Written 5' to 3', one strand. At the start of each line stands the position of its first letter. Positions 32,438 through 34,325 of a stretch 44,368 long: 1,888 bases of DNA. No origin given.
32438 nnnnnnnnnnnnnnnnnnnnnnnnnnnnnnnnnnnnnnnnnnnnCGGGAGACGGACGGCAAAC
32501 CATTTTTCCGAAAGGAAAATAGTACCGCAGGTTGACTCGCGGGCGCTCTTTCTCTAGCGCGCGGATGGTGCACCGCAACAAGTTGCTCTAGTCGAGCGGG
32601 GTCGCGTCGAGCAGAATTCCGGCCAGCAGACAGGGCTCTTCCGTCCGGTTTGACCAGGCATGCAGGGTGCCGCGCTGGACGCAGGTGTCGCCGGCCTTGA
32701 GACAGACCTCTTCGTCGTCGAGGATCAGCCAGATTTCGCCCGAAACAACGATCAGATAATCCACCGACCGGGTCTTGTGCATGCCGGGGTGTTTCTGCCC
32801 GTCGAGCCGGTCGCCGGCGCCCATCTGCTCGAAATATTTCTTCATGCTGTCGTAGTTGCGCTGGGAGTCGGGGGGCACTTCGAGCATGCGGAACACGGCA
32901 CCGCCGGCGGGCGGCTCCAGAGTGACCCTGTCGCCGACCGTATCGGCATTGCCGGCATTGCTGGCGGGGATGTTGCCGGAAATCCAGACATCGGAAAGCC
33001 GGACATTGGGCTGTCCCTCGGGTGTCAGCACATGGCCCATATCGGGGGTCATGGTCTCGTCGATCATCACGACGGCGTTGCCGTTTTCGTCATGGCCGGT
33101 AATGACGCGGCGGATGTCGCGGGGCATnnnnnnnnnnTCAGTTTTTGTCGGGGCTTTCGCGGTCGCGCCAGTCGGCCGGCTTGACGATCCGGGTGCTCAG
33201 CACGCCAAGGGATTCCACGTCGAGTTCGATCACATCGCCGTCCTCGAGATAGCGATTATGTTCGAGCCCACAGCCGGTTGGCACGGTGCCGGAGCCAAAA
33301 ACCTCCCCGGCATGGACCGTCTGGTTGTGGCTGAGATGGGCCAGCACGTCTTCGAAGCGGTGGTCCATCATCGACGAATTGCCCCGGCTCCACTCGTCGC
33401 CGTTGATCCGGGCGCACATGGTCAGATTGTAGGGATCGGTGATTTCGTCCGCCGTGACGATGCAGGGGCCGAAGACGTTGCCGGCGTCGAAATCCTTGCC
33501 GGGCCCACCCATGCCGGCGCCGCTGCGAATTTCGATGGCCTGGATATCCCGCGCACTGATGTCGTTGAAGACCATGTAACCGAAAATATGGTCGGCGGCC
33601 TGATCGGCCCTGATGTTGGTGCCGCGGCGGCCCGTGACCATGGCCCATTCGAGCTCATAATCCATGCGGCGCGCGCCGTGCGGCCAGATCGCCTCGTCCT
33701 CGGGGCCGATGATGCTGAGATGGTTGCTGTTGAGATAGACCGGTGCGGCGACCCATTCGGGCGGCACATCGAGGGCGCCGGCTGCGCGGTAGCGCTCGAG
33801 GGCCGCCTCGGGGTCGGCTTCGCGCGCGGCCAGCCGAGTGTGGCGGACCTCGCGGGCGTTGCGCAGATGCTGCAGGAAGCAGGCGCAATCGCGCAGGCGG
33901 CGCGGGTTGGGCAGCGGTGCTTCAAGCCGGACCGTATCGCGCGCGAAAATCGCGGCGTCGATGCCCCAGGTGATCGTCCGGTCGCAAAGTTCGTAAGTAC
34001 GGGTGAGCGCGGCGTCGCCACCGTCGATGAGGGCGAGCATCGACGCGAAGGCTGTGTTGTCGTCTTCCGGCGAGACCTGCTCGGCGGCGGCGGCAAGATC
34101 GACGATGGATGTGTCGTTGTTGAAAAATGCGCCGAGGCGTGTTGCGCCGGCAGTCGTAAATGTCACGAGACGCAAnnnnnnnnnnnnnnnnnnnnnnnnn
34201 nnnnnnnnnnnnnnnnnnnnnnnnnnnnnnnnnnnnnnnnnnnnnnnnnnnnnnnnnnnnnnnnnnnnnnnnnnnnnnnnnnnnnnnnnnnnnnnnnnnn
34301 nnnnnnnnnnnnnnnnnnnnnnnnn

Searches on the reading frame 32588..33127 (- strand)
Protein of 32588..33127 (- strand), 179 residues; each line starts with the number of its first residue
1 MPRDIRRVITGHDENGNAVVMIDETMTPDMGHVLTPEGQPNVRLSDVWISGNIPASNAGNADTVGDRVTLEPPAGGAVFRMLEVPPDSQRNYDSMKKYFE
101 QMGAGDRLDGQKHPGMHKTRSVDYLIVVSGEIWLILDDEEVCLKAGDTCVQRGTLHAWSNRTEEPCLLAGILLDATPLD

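Call 17: search_protein_families(library=pfam, proteins=[window:32588-33127:-], max_evalue=0.01)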
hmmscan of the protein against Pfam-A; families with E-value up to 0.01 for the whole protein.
window:32588-33127:- (179 aa): 1 family
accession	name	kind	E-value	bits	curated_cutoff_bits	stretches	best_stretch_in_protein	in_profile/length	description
PF07883.17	Cupin_2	-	2.7e-07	30.6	27.2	1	113-168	10-66/70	Cupin domain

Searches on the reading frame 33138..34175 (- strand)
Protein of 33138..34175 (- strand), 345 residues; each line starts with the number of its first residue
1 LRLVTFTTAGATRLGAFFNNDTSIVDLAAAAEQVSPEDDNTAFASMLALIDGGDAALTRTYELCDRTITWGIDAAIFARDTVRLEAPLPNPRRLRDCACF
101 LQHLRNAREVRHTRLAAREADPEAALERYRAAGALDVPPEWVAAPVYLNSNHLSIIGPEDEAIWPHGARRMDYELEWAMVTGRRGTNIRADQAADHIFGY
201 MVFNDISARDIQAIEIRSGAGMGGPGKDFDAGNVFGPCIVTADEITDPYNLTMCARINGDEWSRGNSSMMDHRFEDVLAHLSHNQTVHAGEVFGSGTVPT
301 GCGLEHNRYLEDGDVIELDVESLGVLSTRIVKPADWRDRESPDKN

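Call 17: search_protein_families(library=pfam, proteins=[window:33138-34175:-], max_evalue=0.01)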
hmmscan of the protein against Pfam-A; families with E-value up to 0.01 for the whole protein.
window:33138-34175:- (345 aa): 1 family
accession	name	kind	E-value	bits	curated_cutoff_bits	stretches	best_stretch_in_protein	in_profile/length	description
PF01557.24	FAA_hydrolase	-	2.8e-49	168.1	23.9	1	130-331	14-214/214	Fumarylacetoacetate (FAA) hydrolase C-terminal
